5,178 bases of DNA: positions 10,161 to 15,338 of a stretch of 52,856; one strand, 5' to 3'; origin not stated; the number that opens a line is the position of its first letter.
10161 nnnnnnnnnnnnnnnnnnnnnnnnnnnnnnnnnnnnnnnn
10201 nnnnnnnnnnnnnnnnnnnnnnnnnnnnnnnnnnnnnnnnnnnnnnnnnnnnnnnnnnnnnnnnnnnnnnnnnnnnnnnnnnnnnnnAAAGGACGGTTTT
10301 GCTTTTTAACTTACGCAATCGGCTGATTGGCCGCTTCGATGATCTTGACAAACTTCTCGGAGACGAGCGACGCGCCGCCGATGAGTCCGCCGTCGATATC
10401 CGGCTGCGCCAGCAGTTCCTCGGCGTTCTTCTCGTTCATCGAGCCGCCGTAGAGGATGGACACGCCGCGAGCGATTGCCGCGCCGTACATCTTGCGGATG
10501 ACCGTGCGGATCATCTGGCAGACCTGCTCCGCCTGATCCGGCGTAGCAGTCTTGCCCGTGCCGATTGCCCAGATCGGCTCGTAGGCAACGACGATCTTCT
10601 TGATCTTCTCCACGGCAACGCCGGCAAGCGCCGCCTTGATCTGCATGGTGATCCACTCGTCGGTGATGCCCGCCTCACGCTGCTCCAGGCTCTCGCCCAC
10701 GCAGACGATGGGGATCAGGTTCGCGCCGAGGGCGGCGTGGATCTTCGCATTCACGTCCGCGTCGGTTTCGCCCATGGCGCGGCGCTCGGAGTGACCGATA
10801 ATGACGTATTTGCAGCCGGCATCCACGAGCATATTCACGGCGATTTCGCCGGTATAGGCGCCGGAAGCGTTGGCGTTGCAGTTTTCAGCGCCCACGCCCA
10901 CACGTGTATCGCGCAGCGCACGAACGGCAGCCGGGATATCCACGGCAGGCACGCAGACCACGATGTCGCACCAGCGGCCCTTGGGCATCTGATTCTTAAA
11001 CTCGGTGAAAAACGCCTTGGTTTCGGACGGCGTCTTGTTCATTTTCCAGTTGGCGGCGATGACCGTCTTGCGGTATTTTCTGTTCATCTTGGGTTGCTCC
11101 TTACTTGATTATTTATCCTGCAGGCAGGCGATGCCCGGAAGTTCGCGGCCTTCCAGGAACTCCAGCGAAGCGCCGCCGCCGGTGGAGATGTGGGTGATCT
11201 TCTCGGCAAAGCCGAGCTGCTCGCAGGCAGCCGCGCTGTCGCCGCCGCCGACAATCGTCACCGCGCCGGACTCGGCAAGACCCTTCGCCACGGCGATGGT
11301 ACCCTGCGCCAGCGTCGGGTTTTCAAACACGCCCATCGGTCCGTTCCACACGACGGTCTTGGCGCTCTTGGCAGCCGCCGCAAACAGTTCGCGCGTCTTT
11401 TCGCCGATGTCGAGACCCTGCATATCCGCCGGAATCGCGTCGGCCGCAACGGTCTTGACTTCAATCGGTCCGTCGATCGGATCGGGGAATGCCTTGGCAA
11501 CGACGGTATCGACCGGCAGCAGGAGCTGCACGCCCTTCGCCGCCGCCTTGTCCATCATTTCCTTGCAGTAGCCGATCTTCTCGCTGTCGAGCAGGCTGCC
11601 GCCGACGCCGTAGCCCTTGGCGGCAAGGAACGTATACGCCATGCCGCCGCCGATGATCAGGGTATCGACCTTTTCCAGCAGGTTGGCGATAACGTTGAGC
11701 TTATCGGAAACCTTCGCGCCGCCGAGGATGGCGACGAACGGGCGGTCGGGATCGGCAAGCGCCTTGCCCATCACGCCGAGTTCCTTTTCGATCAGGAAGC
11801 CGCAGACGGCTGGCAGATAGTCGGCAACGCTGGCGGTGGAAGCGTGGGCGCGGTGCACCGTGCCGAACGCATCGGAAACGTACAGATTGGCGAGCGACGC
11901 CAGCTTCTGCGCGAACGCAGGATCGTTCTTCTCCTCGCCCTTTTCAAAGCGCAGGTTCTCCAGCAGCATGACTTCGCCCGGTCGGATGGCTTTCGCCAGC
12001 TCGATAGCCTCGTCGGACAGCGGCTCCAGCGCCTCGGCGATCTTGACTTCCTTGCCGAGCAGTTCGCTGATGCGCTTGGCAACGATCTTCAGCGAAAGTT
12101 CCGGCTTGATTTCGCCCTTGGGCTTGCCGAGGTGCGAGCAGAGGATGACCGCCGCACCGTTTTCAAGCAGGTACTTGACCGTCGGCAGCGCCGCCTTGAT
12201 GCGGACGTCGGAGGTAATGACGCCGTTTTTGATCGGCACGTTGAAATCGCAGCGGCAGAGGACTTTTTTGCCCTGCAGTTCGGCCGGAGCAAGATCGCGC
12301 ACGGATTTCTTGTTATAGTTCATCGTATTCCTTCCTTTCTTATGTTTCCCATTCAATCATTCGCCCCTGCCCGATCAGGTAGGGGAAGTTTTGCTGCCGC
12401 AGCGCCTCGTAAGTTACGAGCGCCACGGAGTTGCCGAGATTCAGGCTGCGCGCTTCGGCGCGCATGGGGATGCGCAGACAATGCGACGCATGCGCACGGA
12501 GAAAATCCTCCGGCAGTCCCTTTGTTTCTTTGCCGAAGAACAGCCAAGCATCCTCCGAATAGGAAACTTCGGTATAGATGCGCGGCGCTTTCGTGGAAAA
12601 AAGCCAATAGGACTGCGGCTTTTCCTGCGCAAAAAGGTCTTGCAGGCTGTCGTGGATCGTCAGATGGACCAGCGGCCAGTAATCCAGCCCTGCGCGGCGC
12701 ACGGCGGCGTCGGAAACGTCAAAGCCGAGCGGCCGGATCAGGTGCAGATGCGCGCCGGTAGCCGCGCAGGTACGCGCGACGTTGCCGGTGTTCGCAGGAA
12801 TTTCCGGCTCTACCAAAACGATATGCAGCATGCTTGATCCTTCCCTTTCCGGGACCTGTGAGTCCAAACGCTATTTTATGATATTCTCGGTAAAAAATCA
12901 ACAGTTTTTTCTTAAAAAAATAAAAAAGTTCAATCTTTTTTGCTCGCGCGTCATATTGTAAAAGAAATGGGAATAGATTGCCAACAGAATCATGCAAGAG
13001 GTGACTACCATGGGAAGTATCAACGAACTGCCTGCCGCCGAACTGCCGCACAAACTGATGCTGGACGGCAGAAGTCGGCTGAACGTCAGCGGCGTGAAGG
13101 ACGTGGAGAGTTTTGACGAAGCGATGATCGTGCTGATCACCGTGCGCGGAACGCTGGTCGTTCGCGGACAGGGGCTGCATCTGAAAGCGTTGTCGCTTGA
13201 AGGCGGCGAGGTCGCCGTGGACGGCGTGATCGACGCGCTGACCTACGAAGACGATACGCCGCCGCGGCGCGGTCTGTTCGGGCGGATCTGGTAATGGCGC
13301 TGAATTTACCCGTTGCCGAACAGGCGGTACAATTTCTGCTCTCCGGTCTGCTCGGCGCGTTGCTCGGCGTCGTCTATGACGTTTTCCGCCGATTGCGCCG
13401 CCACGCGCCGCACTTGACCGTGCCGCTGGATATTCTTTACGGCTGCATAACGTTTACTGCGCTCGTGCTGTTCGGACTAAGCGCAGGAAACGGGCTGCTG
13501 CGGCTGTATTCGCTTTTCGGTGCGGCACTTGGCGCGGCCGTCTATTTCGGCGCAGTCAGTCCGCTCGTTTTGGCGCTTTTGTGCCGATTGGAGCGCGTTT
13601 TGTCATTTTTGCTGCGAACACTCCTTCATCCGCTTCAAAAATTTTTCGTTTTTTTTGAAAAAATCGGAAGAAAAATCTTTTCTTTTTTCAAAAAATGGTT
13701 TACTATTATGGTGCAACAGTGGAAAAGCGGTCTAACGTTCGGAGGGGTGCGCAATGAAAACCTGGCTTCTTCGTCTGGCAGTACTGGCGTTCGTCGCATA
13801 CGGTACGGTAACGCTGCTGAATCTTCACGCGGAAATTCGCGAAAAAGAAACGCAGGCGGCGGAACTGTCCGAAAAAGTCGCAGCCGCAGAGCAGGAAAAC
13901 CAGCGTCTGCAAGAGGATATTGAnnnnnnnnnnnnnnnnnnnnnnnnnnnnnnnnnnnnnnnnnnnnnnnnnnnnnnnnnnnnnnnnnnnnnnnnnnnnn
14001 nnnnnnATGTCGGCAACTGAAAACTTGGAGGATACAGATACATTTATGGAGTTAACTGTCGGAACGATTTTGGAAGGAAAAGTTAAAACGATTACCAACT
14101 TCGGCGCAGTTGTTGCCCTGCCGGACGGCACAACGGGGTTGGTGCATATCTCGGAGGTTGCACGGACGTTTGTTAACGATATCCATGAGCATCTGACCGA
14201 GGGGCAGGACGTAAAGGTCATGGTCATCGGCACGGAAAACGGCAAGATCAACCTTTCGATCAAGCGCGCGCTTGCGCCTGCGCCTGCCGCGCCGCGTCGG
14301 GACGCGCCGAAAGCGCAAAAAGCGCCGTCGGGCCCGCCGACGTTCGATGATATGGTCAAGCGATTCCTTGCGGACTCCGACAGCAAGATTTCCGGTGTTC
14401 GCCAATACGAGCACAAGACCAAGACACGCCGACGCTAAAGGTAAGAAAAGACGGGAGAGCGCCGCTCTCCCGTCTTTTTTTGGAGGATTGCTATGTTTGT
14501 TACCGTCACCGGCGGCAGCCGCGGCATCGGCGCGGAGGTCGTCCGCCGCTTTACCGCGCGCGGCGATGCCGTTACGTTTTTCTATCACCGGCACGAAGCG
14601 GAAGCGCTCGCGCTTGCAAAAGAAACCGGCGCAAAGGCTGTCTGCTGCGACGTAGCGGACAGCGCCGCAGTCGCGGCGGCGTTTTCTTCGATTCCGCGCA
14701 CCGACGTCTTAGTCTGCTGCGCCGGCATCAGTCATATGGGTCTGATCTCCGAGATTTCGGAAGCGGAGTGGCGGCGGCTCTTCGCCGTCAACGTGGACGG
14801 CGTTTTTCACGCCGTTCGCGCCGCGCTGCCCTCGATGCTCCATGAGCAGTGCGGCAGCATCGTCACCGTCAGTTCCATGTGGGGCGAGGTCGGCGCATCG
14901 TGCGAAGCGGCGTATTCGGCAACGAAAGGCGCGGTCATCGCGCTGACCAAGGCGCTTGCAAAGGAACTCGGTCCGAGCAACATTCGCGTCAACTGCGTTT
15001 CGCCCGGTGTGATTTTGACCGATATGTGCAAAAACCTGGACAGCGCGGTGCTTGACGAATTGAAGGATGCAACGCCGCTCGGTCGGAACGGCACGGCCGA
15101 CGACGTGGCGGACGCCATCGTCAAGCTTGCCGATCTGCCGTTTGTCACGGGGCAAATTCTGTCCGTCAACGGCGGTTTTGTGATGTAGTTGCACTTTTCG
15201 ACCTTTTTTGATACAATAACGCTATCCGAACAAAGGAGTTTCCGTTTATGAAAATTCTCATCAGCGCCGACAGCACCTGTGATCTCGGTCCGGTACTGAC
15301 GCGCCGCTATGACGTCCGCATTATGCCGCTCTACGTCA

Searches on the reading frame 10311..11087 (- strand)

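Call 33: search_protein_families(library=pfam, proteins=[window:10311-11087:-], max_evalue=0.0001)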
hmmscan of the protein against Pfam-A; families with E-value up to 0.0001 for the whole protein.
window:10311-11087:- (258 aa): 1 family
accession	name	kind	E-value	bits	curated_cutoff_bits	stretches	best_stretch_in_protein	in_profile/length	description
PF00121.24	TIM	-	3.5e-94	315.3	20.1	1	9-253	2-245/245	Triosephosphate isomerase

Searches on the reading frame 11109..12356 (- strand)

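Call 33: search_protein_families(library=pfam, proteins=[window:11109-12356:-], max_evalue=0.0001)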
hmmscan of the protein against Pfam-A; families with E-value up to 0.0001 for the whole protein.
window:11109-12356:- (415 aa): 1 family
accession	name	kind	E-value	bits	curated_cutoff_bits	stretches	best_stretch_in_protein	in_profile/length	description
PF00162.24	PGK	-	1.3e-152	508.7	27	1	25-404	4-379/379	Phosphoglycerate kinase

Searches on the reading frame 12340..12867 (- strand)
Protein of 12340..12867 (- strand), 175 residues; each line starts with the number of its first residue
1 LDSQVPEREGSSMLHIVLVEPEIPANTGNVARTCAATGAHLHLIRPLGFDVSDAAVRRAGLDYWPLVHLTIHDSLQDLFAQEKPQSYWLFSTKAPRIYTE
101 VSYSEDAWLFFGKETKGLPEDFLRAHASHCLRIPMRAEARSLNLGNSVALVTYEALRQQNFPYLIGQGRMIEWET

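Call 34: search_protein_families(library=pfam, proteins=[window:12340-12867:-], max_evalue=0.0001)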
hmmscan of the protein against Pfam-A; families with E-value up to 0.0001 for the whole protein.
window:12340-12867:- (175 aa): 1 family
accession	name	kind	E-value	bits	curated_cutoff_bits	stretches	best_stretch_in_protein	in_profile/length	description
PF00588.24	SpoU_methylase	-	3.5e-34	118.4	29.7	1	14-153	2-142/142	SpoU rRNA Methylase family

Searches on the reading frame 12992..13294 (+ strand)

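Call 34: search_protein_families(library=pfam, proteins=[window:12992-13294:+], max_evalue=0.0001)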
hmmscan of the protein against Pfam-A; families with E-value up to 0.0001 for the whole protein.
window:12992-13294:+ (100 aa): 1 family
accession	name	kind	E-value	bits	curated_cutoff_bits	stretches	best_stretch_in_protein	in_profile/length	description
PF07873.16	YabP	-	1.4e-19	70.1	27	1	20-85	1-64/64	YabP family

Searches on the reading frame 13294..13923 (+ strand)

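Call 34: search_protein_families(library=pfam, proteins=[window:13294-13923:+], max_evalue=0.0001)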
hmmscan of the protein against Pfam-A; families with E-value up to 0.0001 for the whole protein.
window:13294-13923:+ (209 aa): 1 family
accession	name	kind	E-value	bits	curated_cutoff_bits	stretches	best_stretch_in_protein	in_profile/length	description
PF09578.15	Spore_YabQ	-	3.1e-13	50.1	27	1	14-88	1-78/79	Spore cortex protein YabQ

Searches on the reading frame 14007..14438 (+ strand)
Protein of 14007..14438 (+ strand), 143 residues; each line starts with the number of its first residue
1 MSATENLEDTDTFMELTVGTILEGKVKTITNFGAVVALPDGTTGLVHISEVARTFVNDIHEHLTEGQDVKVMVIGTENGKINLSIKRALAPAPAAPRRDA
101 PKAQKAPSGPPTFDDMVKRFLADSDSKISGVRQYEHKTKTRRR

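Call 34: search_protein_families(library=pfam, proteins=[window:14007-14438:+], max_evalue=0.0001)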
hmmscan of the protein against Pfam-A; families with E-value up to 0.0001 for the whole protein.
window:14007-14438:+ (143 aa): 2 families
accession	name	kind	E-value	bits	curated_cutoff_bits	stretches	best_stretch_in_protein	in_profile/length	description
PF00575.29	S1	-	2.7e-15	56.9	22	1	16-86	2-74/74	S1 RNA binding domain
PF23459.1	S1_RRP5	-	1.1e-07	32.8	27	1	17-80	2-65/72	RRP5 S1 domain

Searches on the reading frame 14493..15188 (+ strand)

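Call 34: search_protein_families(library=pfam, proteins=[window:14493-15188:+], max_evalue=0.0001)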
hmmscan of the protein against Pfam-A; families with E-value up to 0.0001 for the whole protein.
window:14493-15188:+ (231 aa): 5 families
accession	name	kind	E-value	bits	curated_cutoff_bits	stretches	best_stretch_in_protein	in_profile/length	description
PF13561.12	adh_short_C2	-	7.4e-58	196.3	27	1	10-229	6-235/236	Enoyl-(Acyl carrier protein) reductase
PF00106.31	adh_short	-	4.5e-52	176.8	26.6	1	3-184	3-192/195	short chain dehydrogenase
PF08659.16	KR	-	3e-12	47.3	22.6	1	4-154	4-162/180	KR domain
PF13460.12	NAD_binding_10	-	5.3e-11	43.2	27.2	1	7-214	1-182/184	NAD(P)H-binding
PF01370.27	Epimerase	-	3.8e-09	36.8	20.9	1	3-172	1-176/240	NAD dependent epimerase/dehydratase family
